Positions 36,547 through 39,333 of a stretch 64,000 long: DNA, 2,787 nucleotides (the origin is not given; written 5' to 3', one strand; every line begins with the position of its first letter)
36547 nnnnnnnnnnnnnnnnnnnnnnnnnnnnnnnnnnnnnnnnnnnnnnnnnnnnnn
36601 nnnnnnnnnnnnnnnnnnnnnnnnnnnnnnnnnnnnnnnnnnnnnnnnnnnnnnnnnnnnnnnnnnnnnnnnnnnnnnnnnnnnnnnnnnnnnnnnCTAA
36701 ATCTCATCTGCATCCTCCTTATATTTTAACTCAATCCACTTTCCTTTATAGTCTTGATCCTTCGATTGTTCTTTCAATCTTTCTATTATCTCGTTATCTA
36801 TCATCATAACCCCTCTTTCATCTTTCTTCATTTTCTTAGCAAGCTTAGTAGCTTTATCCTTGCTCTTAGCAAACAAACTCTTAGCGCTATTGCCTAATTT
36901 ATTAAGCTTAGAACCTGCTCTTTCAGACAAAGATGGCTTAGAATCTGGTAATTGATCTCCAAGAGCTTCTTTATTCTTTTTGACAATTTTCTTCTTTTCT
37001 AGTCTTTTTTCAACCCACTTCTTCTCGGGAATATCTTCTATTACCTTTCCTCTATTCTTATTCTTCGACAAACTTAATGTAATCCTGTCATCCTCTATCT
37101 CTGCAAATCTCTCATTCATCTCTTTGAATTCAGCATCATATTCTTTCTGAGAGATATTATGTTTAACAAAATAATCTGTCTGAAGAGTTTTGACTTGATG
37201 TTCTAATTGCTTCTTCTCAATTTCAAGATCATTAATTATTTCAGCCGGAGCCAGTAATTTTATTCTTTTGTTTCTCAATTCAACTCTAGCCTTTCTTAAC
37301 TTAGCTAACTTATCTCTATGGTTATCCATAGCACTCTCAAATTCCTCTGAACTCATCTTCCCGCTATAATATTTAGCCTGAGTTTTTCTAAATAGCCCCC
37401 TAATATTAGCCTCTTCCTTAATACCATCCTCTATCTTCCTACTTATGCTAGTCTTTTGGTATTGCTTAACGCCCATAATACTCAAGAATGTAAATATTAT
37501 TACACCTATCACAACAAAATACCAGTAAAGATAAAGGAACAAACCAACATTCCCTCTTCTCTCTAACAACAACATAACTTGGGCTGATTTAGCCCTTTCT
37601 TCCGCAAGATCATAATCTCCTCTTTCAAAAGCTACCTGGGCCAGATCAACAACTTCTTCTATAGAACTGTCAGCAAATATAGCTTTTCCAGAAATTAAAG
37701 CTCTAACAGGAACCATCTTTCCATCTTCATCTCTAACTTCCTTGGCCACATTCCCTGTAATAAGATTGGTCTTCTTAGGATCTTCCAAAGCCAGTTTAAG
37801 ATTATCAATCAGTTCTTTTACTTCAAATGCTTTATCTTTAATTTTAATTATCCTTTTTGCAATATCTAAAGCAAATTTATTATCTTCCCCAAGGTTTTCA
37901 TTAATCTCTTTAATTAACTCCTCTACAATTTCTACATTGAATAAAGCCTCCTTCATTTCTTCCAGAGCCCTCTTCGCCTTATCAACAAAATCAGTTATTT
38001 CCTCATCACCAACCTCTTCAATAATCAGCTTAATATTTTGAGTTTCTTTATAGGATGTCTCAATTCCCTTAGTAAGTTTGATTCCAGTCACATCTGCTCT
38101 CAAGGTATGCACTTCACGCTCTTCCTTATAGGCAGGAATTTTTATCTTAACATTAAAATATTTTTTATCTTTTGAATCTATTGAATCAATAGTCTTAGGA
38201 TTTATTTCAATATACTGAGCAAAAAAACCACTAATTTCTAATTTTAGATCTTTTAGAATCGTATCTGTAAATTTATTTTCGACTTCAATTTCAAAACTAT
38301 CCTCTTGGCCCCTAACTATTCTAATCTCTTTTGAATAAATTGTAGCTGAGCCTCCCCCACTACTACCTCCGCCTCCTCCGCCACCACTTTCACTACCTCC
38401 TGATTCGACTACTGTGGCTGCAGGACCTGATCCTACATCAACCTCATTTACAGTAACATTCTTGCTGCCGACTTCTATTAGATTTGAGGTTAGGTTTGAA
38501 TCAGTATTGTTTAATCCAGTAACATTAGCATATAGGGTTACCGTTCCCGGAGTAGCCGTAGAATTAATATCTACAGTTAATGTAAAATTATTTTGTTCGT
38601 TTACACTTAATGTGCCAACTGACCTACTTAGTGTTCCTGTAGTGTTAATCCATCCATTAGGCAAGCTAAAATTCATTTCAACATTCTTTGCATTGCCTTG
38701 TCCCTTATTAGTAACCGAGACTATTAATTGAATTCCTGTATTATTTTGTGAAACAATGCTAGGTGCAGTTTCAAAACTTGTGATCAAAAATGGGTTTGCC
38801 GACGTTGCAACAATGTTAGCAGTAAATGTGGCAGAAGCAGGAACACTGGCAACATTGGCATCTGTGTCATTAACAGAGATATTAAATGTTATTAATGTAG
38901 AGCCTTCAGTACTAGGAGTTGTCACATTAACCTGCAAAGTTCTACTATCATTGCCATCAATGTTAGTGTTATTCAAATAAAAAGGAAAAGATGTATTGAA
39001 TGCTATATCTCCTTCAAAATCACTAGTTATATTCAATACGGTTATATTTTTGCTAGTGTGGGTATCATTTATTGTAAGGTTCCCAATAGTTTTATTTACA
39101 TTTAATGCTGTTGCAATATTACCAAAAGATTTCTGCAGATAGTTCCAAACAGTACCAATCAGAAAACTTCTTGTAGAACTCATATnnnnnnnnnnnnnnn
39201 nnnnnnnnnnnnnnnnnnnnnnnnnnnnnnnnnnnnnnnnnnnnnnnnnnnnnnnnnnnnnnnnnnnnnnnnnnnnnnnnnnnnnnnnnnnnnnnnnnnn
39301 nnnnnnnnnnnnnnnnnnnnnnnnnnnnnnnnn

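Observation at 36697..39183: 828-aa surface protein with about 20 N-glycosylation sequons in 250 residues, a poly-Gly linker and a cytoplasmic coiled-coil tail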

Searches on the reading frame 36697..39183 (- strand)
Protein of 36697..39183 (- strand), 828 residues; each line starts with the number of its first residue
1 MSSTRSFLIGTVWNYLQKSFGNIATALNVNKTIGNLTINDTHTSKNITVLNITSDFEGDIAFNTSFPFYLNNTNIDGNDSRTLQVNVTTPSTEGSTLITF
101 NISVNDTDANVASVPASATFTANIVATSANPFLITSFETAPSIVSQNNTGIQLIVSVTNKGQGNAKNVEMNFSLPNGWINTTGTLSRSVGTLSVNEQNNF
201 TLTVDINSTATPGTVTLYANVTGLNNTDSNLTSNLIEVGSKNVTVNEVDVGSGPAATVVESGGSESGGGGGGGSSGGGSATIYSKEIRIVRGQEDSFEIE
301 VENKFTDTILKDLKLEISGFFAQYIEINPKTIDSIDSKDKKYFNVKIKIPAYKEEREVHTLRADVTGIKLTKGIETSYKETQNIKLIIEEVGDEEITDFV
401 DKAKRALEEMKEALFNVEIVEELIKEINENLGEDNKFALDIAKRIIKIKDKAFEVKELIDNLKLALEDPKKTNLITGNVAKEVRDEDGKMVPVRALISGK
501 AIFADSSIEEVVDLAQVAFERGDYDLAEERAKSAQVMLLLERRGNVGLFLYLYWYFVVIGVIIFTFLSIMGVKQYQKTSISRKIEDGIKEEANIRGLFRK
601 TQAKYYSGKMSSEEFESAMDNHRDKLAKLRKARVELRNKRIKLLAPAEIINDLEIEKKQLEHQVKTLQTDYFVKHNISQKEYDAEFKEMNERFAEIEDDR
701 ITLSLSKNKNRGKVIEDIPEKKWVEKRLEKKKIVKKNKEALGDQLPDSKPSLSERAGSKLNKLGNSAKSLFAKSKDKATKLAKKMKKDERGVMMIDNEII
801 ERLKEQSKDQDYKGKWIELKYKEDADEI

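Call 3: search_protein_families(library=pfam, proteins=[window:36697-39183:-], max_evalue=0.1)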
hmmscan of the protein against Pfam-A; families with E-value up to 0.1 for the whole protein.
window:36697-39183:- (828 aa): 2 families
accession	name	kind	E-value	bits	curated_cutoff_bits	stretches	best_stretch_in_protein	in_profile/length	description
PF10633.15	NPCBM_assoc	-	6.4e-09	36.3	24.4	1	154-221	10-75/78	NPCBM-associated, NEW3 domain of alpha-galactosidase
PF14699.12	hGDE_N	-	0.056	14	22.1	0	298-346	35-86/92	N-terminal domain from the human glycogen debranching enzyme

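Call 7: find_homologous_proteins(query=window:36697-39183:-, max_evalue=0.001)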
Query window:36697-39183:- (828 aa): 10 proteins with E <= 0.001 among 8000 candidates.
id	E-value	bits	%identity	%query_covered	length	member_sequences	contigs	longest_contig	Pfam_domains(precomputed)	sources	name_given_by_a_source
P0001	0.0e+0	1779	100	100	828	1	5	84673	PF10633.16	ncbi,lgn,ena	-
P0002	3.7e-207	708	46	99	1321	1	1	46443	PF13385.14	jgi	jgi:hypothetical protein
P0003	1.2e-205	703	50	5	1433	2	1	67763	PF13385.14,PF10633.16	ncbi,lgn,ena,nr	ncbi:hypothetical protein KAR52_02010 [Candidatus Pacearchaeota archaeon]|nr:hypothetical protein [C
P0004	3.2e-167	576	42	90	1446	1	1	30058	PF13385.14,PF10633.16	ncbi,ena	-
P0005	1.8e-160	554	41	88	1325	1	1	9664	PF13385.14,PF10633.16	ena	-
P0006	5.2e-158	546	42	84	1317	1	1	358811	PF00354.25,PF13385.14,PF10633.16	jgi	jgi:hypothetical protein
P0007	4.8e-77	278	32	72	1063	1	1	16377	PF19077.7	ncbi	-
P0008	1.3e-66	244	49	30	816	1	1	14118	PF13385.14,PF10633.16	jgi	-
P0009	6.5e-28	116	25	81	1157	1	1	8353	PF13385.14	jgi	-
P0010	3.1e-17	80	23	81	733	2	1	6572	-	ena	-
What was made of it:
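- No protein more than 50% identical to the ORF exists in 5.8 billion sequences other than the identical 828-aa form (call 7).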

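Call 9: find_encoding_contigs(protein=P0003, flank=8000, max_places=3)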
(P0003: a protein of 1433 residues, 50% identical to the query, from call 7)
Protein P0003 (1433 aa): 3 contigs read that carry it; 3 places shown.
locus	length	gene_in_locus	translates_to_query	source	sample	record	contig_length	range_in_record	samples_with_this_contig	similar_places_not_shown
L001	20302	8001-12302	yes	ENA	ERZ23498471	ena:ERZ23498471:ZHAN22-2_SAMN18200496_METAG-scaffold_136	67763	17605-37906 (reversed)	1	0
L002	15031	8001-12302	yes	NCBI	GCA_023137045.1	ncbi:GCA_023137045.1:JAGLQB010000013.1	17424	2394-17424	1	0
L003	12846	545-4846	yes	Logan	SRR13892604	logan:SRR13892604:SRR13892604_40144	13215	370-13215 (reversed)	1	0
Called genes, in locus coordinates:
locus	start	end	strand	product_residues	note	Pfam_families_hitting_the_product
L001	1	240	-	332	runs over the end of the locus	PF01336:tRNA_anti-codon (faint), PF08646:Rep_fac-A_C (weak)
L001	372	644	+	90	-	PF00736:EF1_GNE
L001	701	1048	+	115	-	PF00072:Response_reg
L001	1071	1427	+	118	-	PF00072:Response_reg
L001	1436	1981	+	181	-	PF23365:DUF7090 (weak), PF23442:DUF7125 (weak), PF24336:DUF7504 (weak)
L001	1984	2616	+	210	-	PF23365:DUF7090 (weak)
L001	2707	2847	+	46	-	-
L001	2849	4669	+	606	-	PF00672:HAMP, PF00512:HisKA, PF02518:HATPase_c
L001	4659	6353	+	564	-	PF00672:HAMP (weak), PF13188:PAS_8 (faint), PF13426:PAS_9 (weak), PF00989:PAS, PF08447:PAS_3 (weak), PF08448:PAS_4, PF13426:PAS_9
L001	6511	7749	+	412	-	PF13412:HTH_24 (faint), PF03796:DnaB_C (faint), PF13481:AAA_25 (weak), PF23442:DUF7125 (weak), PF06745:ATPase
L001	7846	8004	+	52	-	-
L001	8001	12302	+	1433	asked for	PF13385:Laminin_G_3, PF10633:NPCBM_assoc (faint)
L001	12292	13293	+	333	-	-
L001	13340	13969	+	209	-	PF11969:DcpS_C, PF01230:HIT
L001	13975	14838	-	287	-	PF01478:Peptidase_A24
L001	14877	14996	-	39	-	-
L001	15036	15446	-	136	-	-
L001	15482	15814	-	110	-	-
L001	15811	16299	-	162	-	-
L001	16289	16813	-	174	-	-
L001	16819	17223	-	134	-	-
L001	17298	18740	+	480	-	-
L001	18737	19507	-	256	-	-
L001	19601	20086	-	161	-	-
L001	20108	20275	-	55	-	-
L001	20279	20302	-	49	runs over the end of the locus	-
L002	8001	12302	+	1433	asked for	PF13385:Laminin_G_3, PF10633:NPCBM_assoc (faint)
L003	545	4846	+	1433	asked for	PF13385:Laminin_G_3, PF10633:NPCBM_assoc (faint)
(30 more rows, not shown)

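Call 11: find_encoding_contigs(protein=P0001, flank=6000, max_places=6)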
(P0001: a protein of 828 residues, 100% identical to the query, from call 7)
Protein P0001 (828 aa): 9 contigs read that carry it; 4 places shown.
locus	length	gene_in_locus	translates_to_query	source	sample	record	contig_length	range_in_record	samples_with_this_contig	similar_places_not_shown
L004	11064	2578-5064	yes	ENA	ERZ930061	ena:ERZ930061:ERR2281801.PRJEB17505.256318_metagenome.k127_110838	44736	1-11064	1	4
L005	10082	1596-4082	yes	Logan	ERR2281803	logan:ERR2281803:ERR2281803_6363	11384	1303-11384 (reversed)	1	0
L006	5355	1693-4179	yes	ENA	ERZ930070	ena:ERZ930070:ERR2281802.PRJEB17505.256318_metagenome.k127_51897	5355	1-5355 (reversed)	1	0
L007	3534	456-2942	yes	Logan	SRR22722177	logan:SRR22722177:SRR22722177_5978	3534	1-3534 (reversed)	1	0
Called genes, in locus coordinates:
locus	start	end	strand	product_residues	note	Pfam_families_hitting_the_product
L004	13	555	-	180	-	PF13610:DDE_Tnp_IS240 (weak)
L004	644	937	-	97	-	-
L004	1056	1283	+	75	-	-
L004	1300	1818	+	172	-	PF02996:Prefoldin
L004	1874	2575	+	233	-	PF06745:ATPase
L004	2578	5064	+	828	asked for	PF10633:NPCBM_assoc (weak)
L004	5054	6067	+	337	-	-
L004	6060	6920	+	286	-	PF01944:SpoIIM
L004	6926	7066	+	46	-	-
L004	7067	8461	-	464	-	-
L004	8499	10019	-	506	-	-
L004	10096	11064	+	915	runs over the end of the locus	PF02516:STT3, PF21436:STT3-PglB_core (weak)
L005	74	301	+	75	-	-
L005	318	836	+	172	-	PF02996:Prefoldin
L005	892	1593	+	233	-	PF06745:ATPase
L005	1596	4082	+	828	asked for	PF10633:NPCBM_assoc (weak)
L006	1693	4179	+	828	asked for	PF10633:NPCBM_assoc (weak)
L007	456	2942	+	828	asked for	PF10633:NPCBM_assoc (weak)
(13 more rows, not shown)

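Call 12: find_encoding_contigs(protein=P0006, flank=7000, max_places=1)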
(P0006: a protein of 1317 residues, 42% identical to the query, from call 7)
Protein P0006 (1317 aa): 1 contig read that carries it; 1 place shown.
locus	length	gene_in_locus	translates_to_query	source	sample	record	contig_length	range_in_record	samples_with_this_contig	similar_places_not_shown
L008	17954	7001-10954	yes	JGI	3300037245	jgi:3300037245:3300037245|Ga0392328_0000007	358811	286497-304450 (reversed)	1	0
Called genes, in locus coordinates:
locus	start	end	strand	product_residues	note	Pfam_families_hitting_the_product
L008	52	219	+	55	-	-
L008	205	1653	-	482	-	-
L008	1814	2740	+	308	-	-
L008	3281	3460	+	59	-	PF08279:HTH_11 (weak), PF13412:HTH_24 (weak), PF01022:HTH_5 (weak)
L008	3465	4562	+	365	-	-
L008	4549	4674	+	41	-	-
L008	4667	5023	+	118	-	PF00072:Response_reg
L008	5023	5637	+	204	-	PF23365:DUF7090 (weak)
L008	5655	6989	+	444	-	PF06745:ATPase, PF07088:GvpD_P-loop (weak)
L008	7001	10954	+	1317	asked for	PF13385:Laminin_G_3, PF00354:Pentaxin (faint), PF13385:Laminin_G_3, PF10633:NPCBM_assoc (weak)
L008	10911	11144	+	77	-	-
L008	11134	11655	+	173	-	-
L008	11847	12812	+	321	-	-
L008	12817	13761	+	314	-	-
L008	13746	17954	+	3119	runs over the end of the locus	PF08309:LVIVD, PF09826:Beta_propel (faint), PF10282:Lactonase (faint), PF08309:LVIVD, PF13884:Peptidase_S74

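Call 13: find_encoding_contigs(protein=P0002, flank=7000, max_places=1)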
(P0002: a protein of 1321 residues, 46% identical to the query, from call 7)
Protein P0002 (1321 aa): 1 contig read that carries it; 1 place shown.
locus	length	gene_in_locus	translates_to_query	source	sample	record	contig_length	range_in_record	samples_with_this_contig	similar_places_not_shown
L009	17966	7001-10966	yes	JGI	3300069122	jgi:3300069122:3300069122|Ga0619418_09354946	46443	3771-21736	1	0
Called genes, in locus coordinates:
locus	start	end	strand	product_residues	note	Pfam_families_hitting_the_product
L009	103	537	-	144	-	-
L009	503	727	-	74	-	PF18898:DUF5654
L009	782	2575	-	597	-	PF01261:AP_endonuc_2 (weak)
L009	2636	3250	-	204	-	-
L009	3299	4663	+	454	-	-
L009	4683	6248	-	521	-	-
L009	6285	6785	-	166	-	-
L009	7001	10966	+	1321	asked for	PF13385:Laminin_G_3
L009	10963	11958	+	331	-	-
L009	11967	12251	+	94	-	-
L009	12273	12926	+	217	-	PF08843:AbiEii, PF19502:DUF6036 (faint)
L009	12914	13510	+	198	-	-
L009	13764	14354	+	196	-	-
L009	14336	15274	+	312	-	PF08843:AbiEii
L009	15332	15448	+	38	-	-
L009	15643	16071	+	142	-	-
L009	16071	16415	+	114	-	-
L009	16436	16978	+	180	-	PF24336:DUF7504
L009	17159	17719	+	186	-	PF01909:NTP_transf_2, PF18765:Polbeta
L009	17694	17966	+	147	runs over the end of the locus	PF05168:HEPN (weak)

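Call 14: find_encoding_contigs(protein=P0004, flank=7000, max_places=1)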
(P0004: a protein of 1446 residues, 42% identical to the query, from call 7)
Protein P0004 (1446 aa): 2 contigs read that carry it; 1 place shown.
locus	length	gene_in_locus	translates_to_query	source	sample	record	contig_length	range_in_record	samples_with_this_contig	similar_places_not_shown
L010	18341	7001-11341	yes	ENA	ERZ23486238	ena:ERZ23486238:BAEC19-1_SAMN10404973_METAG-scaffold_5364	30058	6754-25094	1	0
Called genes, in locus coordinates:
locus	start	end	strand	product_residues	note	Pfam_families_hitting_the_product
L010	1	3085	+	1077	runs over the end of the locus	PF00497:SBP_bac_3, PF10613:Lig_chan-Glu_bd (faint), PF00497:SBP_bac_3, PF00512:HisKA, PF02518:HATPase_c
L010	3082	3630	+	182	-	-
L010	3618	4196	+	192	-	-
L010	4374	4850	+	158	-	PF00072:Response_reg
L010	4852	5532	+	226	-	-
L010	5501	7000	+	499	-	PF13481:AAA_25 (faint), PF06745:ATPase, PF07088:GvpD_P-loop (weak)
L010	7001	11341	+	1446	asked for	PF13385:Laminin_G_3, PF10633:NPCBM_assoc (faint)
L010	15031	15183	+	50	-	-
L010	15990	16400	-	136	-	-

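Call 15: find_encoding_contigs(protein=P0007, flank=7000, max_places=1)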
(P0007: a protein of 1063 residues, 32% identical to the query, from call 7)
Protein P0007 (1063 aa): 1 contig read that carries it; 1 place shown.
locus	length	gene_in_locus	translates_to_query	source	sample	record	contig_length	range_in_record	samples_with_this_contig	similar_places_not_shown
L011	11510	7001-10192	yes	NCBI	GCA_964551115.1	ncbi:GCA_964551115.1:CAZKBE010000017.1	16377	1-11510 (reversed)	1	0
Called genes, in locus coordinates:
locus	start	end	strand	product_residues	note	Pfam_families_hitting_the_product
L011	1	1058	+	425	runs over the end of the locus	PF14827:dCache_3, PF00672:HAMP (faint)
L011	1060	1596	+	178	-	-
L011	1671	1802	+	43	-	-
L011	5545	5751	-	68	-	-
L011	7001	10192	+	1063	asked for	PF19077:Big_13 (faint)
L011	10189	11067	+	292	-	-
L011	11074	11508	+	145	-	?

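Call 23: find_related_loci(query=A3, collection=genome_contigs, flank=6000)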
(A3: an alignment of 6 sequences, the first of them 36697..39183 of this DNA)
Query A3 (828 aa) in genome_contigs; peptide patterns used: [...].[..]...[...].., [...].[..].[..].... (x = any residue, [..] = any of these).
41 stretches matched a pattern; 1 encode a relative of the query (tblastn E <= 1e-3); 1 distinct loci.
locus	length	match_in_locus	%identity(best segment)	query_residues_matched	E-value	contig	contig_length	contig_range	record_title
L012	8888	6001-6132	50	780-822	7e-9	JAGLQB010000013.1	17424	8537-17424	MAG: Candidatus Pacearchaeota archaeon isolate RS_8_33 ROV157_8.bin.33.fa_13, whole genome shotgun sequence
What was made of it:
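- Tried and rejected: It found only the P0003 MAG (call 23).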
